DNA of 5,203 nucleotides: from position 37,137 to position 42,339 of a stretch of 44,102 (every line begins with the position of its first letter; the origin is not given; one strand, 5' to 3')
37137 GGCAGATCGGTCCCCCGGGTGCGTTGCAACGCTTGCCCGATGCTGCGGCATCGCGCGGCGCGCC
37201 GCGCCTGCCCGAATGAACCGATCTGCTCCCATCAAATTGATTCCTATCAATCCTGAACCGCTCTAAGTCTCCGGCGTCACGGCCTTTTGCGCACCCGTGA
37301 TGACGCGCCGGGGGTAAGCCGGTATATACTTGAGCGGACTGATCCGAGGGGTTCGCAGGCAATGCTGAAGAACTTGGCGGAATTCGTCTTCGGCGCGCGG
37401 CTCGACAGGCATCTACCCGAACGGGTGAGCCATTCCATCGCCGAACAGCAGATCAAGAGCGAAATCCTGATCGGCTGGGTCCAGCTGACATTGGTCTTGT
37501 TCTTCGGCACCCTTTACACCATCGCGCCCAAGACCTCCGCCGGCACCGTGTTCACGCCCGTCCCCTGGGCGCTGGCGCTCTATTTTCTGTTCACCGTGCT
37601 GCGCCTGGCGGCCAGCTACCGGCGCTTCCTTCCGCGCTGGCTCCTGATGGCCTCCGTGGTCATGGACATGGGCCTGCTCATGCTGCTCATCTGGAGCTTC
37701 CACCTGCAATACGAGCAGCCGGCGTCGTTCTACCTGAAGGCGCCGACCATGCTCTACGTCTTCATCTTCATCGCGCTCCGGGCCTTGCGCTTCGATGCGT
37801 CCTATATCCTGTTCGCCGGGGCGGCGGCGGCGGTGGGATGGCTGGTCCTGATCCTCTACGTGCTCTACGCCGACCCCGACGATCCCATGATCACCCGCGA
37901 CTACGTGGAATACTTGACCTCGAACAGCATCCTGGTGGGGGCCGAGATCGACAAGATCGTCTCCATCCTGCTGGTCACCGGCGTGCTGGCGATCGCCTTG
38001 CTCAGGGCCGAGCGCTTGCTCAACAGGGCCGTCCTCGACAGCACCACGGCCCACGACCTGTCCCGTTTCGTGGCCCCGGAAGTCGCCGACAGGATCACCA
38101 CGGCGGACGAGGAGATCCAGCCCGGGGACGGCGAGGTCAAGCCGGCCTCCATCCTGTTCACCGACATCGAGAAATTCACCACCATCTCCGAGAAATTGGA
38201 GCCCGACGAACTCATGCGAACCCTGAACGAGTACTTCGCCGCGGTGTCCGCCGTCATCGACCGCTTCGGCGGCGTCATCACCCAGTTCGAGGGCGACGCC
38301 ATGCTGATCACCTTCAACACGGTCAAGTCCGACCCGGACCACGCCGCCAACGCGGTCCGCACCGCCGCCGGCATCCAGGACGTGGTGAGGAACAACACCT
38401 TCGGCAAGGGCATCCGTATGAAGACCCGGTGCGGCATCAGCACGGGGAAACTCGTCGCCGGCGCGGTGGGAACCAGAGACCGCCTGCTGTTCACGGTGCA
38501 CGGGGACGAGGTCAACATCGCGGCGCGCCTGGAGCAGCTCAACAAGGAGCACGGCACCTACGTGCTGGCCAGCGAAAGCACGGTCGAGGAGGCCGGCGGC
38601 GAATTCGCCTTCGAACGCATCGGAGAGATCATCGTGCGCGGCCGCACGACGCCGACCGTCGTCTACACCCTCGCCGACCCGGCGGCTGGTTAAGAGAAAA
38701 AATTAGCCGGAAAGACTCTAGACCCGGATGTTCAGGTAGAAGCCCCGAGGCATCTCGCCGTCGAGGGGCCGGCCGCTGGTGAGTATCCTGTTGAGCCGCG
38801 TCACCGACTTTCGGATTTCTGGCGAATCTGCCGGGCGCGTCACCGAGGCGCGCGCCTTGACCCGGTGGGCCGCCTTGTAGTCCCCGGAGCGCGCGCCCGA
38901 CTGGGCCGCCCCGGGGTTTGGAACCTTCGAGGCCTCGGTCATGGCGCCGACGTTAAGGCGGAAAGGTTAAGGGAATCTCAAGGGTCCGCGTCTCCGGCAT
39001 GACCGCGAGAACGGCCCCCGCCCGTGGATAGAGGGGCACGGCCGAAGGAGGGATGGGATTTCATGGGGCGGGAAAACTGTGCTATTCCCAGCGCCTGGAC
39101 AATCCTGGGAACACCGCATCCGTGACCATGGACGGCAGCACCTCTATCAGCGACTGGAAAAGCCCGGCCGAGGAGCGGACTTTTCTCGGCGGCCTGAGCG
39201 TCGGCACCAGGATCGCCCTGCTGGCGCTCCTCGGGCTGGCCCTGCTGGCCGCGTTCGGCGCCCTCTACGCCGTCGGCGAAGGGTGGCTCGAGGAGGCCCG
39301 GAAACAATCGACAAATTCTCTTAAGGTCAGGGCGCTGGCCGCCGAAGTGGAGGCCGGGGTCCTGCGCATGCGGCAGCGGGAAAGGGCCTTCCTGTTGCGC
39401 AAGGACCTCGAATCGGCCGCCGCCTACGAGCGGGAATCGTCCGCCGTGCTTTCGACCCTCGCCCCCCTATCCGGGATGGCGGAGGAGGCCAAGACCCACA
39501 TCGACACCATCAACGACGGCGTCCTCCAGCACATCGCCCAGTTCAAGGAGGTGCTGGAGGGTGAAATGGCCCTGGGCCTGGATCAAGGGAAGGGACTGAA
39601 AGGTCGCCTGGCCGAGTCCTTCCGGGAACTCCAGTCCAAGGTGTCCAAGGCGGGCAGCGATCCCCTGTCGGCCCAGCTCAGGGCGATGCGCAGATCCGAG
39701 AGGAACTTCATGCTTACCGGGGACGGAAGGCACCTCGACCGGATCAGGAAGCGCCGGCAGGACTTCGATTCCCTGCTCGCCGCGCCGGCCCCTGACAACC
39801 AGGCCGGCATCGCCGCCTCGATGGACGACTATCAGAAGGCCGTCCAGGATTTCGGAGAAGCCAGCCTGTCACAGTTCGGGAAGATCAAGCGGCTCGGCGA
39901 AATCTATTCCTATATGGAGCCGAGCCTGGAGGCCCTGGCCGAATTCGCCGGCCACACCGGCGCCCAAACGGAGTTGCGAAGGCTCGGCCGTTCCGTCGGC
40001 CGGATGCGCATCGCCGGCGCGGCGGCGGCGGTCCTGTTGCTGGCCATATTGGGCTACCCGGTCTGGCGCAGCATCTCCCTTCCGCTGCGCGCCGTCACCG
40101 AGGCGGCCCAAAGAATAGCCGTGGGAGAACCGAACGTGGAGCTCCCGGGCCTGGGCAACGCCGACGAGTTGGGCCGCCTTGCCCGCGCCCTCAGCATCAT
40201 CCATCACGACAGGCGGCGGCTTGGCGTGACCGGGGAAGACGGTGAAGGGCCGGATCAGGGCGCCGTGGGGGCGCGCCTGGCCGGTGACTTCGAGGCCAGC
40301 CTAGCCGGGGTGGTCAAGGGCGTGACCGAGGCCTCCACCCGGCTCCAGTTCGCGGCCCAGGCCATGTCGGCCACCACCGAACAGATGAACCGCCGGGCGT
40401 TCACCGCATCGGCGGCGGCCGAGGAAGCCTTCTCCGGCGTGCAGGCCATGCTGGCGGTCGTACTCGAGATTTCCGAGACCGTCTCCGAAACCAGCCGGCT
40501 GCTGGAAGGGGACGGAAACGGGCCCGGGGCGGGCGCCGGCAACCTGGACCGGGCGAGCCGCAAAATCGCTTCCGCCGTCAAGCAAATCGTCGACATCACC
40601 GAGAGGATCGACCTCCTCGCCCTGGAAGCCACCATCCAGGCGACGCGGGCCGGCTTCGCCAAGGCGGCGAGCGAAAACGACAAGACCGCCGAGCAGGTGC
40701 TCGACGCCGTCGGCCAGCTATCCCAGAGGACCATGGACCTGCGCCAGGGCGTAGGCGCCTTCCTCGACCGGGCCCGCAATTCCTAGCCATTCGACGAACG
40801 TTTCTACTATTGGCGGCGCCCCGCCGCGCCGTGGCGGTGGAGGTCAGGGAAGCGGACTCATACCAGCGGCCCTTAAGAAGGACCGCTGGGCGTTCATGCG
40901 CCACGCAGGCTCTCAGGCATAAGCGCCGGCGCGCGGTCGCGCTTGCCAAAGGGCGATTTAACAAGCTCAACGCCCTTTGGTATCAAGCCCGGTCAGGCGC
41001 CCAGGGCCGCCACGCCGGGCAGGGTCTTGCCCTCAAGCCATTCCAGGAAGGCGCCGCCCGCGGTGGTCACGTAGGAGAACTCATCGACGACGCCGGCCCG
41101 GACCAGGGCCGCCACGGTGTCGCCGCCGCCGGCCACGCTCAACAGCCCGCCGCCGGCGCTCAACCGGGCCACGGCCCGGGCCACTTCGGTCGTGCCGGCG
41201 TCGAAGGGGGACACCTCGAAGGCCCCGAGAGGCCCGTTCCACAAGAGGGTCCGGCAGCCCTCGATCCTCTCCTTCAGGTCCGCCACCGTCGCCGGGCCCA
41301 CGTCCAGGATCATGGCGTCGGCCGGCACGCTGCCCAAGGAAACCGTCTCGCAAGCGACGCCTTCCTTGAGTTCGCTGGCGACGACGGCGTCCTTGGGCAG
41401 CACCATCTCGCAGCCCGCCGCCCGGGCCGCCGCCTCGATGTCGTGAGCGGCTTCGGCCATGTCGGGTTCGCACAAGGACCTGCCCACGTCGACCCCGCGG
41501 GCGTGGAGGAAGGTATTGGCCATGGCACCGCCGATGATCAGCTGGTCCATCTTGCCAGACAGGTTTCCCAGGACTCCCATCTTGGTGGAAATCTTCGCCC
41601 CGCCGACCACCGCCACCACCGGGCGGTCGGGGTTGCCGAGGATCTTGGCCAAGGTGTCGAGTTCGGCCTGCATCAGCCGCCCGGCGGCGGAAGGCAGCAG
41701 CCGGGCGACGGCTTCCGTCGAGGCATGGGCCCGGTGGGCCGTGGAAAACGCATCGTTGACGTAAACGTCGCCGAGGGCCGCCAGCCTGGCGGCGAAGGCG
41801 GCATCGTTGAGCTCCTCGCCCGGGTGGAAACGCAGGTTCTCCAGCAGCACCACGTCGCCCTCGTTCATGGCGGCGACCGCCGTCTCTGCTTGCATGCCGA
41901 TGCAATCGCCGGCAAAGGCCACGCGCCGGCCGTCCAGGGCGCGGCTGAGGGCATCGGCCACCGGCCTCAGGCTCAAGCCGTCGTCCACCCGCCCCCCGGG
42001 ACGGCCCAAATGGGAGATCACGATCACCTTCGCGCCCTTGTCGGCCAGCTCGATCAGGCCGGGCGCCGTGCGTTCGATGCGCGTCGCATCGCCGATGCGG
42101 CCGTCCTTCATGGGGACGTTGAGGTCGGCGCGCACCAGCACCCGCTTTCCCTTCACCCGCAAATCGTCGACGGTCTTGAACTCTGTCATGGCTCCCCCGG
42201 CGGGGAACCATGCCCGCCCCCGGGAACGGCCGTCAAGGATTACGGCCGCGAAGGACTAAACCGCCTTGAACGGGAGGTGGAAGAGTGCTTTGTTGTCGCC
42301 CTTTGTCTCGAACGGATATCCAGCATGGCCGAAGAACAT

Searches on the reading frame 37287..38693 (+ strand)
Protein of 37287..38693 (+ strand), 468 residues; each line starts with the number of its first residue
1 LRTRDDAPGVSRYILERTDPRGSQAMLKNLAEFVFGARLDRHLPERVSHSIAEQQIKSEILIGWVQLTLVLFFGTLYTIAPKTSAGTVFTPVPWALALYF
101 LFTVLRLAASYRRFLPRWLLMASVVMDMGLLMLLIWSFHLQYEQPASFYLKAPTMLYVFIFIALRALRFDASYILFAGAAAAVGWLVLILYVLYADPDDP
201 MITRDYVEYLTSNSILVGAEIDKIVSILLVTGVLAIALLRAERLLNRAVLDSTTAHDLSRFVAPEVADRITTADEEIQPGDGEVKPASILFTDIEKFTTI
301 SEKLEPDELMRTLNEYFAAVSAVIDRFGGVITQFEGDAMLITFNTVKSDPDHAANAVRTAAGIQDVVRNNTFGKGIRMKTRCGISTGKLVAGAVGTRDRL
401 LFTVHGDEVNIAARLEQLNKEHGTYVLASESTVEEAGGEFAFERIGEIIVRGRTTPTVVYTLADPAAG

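Call 57: search_protein_families(library=pfam, proteins=[window:37287-38693:+], max_evalue=0.00001)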
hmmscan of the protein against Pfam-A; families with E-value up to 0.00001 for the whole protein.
window:37287-38693:+ (468 aa): 1 family
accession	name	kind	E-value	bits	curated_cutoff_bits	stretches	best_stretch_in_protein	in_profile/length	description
PF00211.25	Guanylate_cyc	-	7.3e-24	84.8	21.9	1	285-457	7-177/183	Adenylate and Guanylate cyclase catalytic domain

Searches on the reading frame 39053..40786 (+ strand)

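Call 57: search_protein_families(library=pfam, proteins=[window:39053-40786:+], max_evalue=0.00001)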
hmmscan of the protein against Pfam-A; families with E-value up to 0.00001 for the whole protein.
window:39053-40786:+ (577 aa): 1 family
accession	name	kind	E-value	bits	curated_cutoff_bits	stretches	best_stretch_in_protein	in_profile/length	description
PF00672.30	HAMP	-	2.6e-08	34.5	25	1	339-380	4-44/53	HAMP domain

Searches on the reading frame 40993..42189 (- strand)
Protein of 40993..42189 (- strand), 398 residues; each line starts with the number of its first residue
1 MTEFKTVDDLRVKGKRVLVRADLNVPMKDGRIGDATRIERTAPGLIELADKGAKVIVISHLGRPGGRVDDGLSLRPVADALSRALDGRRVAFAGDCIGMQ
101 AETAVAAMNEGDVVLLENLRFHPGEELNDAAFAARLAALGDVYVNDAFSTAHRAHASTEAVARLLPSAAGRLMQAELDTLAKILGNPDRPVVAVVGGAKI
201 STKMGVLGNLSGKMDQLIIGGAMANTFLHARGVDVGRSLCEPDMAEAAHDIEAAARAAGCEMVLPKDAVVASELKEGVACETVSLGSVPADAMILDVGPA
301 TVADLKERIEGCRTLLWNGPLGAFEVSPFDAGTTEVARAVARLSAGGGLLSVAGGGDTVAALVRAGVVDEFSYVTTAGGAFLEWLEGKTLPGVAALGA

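Call 57: search_protein_families(library=pfam, proteins=[window:40993-42189:-], max_evalue=0.00001)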
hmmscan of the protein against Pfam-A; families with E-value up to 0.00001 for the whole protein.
window:40993-42189:- (398 aa): 1 family
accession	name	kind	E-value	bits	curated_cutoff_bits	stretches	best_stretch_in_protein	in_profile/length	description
PF00162.24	PGK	-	1.5e-146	488.7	27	1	7-388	1-379/379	Phosphoglycerate kinase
